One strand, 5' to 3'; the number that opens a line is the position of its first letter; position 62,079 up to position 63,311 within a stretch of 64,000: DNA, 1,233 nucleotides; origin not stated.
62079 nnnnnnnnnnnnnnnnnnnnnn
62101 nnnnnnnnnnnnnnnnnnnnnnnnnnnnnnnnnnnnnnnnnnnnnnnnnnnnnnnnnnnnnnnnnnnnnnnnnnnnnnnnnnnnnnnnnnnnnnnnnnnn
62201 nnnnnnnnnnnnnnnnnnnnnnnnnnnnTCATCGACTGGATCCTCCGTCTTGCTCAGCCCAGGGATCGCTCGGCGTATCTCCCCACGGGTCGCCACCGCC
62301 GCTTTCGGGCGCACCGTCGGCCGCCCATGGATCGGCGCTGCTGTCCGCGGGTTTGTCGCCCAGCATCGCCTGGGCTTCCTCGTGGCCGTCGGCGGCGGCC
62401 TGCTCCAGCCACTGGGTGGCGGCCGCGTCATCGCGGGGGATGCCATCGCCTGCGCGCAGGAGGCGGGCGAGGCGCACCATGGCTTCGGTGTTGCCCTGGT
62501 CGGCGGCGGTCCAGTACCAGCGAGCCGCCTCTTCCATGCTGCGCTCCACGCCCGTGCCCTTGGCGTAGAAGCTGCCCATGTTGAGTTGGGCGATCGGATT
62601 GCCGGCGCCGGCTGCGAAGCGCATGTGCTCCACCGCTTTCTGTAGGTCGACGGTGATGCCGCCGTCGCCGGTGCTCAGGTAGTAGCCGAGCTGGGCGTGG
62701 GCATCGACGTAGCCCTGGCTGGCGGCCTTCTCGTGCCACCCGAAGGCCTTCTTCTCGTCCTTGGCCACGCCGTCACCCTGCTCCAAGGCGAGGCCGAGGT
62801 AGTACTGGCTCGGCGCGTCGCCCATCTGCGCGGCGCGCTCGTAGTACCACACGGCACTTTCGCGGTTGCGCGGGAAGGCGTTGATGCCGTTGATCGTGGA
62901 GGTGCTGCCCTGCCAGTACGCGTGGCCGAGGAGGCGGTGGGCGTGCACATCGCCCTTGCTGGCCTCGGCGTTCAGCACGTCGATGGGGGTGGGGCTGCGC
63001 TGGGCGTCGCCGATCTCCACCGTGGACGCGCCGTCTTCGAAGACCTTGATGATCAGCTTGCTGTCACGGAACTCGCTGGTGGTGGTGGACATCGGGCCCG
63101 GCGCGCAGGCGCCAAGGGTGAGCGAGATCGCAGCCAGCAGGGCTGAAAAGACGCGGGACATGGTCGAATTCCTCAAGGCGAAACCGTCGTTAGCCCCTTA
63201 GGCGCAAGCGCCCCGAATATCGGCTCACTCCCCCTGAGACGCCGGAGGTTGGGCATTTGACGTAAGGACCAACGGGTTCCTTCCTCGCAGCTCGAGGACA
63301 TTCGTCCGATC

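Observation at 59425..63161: Sel1-repeat lipoprotein translationally coupled to a 935-aa clostripain (C11)-like lipoprotein protease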

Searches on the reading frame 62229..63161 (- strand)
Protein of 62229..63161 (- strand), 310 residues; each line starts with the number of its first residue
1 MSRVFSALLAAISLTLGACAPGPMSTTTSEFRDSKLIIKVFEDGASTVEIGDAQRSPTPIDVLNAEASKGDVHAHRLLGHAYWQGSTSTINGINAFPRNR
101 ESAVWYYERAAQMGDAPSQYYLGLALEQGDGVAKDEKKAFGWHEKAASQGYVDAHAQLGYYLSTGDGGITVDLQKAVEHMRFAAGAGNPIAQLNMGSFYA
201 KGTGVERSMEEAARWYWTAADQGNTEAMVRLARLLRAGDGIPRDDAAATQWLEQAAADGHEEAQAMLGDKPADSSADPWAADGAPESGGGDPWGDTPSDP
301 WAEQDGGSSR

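Call 3: search_protein_families(library=pfam, proteins=[window:62229-63161:-], max_evalue=0.01)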
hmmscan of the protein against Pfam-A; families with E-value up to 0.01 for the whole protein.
window:62229-63161:- (310 aa): 2 families
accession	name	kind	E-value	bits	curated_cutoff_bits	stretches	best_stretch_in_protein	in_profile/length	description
PF08238.18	Sel1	-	3.4e-37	126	30.7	5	116-151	1-36/36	Sel1 repeat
PF23310.1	TPR_27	-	0.0065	16.6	27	0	243-267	43-67/110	Plant tetratrico peptide repeats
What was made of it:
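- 62358..62969 (-): Sel1-like repeat (SLR) region, about aa 65-268, five repeats. Pfam PF08238, 126 bits against a cut-off of 30.7 (call 3).
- On Sel1-like repeat (SLR) proteins: PF08238, 5 stretches, 126 bits against 30.7 (call 3).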

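Call 4: search_protein_families(library=ncbifam, proteins=[window:62229-63161:-], max_evalue=0.01)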
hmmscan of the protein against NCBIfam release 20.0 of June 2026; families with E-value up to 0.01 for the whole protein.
window:62229-63161:- (310 aa): 4 families
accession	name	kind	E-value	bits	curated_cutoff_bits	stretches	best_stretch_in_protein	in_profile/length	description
NF033786.1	phenyl_MerG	equivalog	9.2e-19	68.3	350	2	55-196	48-189/217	phenylmercury resistance protein MerG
NF047621.1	FlgprotMotXVib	equivalog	1.3e-15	57.4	330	2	171-259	90-178/211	flagellar protein MotX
NF045484.1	TransRegExoR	equivalog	1.6e-11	44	450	2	215-269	150-205/267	exopolysaccharide production regulator ExoR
NF038194.1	AlgK_TPR_lipo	equivalog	3.1e-06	26.1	700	1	117-253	299-431/448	alginate biosynthesis TPR repeat lipoprotein AlgK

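Call 42: find_related_loci(query=A2, collection=metagenome_contigs, flank=5000)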
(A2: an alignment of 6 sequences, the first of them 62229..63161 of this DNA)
Query A2 (310 aa) in metagenome_contigs; peptide patterns used: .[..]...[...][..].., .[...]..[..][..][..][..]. (x = any residue, [..] = any of these).
127 stretches matched a pattern; 4 encode a relative of the query (tblastn E <= 1e-3); 4 distinct loci.
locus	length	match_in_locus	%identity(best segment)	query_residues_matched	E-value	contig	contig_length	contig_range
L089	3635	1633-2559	71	1-310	3e-152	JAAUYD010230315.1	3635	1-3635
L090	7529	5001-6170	34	60-278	4e-25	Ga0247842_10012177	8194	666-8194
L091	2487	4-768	32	57-285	1e-20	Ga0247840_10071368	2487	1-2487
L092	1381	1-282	37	120-270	1e-9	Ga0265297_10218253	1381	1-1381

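Call 51: find_homologous_proteins(query=window:62229-63161:-, max_evalue=1e-40)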
Query window:62229-63161:- (310 aa): 7 proteins with E <= 1e-40 among 5161 candidates.
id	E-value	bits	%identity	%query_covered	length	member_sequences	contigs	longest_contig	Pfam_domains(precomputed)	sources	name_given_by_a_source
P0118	5.7e-180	615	90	100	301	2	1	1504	PF08238.19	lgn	-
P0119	1.5e-168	578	84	100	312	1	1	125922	PF08238.19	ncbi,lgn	ncbi:MAG: tetratricopeptide repeat protein [Pseudomonadota bacterium]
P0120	6.3e-139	481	71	100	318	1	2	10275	PF23310.2,PF08238.19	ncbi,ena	-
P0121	2.4e-100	354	60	80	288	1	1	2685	PF08238.19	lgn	-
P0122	4.7e-94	333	59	80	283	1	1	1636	PF08238.19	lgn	-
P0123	3.9e-93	330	60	76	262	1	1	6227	PF08238.19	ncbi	ncbi:MAG: tetratricopeptide repeat protein, partial [Pseudomonadota bacterium]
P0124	6.1e-83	297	52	89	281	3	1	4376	PF08238.19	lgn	-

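Call 52: find_encoding_contigs(protein=P0123, flank=6000, max_places=2)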
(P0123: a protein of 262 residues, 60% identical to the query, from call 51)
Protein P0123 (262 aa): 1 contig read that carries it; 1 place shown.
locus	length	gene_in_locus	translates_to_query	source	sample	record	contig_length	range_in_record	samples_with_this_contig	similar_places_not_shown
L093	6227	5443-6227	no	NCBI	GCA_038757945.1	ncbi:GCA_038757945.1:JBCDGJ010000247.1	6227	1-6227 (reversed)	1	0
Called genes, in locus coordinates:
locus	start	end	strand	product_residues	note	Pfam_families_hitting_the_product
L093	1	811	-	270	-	?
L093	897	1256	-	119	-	-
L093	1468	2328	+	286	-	PF09851:SHOCT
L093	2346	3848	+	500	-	PF01435:Peptidase_M48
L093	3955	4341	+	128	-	-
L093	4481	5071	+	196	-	-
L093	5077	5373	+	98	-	-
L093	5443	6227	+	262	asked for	PF08238:Sel1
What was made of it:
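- L093 is cut off right after the Sel1 gene (call 52).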

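Call 53: find_encoding_contigs(protein=P0124, flank=6000, max_places=2)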
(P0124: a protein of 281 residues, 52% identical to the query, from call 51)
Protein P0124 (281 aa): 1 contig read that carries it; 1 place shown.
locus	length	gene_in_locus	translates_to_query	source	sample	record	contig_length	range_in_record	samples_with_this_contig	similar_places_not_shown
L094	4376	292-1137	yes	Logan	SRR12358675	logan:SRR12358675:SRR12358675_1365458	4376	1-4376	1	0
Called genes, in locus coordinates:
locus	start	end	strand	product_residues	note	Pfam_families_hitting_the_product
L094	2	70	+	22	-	?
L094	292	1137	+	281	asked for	PF08238:Sel1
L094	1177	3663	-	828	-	PF00515:TPR_1 (faint), PF13176:TPR_7 (faint), PF00069:Pkinase, PF07714:PK_Tyr_Ser-Thr, PF03109:ABC1 (weak), PF13424:TPR_12, PF13374:TPR_10 (weak), PF13424:TPR_12 (weak), +4 more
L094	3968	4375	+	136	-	?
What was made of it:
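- One Sel1 orthologue sits next to the kinase gene without a protease gene (call 53).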

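Call 54: find_encoding_contigs(protein=P0121, flank=6000, max_places=2)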
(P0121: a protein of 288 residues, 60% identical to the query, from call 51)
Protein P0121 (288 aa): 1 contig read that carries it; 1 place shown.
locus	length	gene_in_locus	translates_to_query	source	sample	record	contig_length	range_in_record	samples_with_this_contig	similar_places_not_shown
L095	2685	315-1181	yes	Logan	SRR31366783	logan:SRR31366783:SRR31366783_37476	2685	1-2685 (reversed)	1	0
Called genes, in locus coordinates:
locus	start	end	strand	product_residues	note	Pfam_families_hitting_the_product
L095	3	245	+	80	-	?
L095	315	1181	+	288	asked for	PF08238:Sel1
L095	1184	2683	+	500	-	?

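Call 64: search_solved_structures(query=window:62229-63161:-, max_evalue=0.00001)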
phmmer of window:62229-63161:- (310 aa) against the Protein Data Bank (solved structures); distinct sequences matched with E-value up to 0.00001: 23.
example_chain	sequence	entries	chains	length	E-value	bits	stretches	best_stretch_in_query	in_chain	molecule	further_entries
6ok3_A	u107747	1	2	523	1.4e-55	192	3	95-268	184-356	Sel1 repeat protein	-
4bwr_A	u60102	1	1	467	1.6e-50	175.4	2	61-269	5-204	PROTEIN CORRESPONDING TO LOCUS C5321 FROM CFT073 E.COLI STRAIN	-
8sxq_A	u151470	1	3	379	6.8e-45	156.9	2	97-268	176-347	SEL-1 repeat protein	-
6onw_A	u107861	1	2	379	9.2e-38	133.5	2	95-263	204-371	Sel1 repeat protein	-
9uav_C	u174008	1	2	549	1.2e-37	133.1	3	67-265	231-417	Protein sel-1 homolog 1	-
8ket_C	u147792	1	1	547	2e-37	132.4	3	67-265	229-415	Protein sel-1 homolog 1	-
8kes_D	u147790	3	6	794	2.2e-37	132.3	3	64-265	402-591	Protein sel-1 homolog 1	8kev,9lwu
6deh_A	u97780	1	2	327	8.8e-37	130.3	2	99-270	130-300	TPR repeat protein, protein-protein interaction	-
9og0_C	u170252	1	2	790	1.2e-36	129.8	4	92-265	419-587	Protein sel-1 homolog 1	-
6ork_A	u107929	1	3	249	1.5e-35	126.2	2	103-244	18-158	Sel1 repeat protein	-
6ur7_A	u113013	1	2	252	6.2e-29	104.5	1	120-256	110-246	Sel1 repeat family protein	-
5b26_A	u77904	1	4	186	1.5e-23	86.9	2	64-207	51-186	Protein sel-1 homolog 1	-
8d9x_A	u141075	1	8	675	3.7e-16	62.6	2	101-268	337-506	Maltodextrin-binding protein,DAP3-binding cell death enhancer 1 short form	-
6orc_A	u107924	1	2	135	1.3e-14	57.5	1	179-268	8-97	Sel1 repeat protein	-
1ouv_A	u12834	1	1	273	4.8e-14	55.6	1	102-245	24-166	conserved hypothetical secreted protein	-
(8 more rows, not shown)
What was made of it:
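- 62358..62969 (-): PDB sequence matches to Sel1 repeat proteins 6ok3, 4bwr and human SEL1L (call 64).
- On Sel1-like repeat (SLR) proteins: Strong matches to solved Sel1 repeat proteins (call 64).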

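Call 72: search_protein_families(library=padloc, proteins=[window:62229-63161:-], max_evalue=0.001)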
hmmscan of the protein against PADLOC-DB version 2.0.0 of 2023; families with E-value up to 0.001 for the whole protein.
window:62229-63161:- (310 aa): 0 families
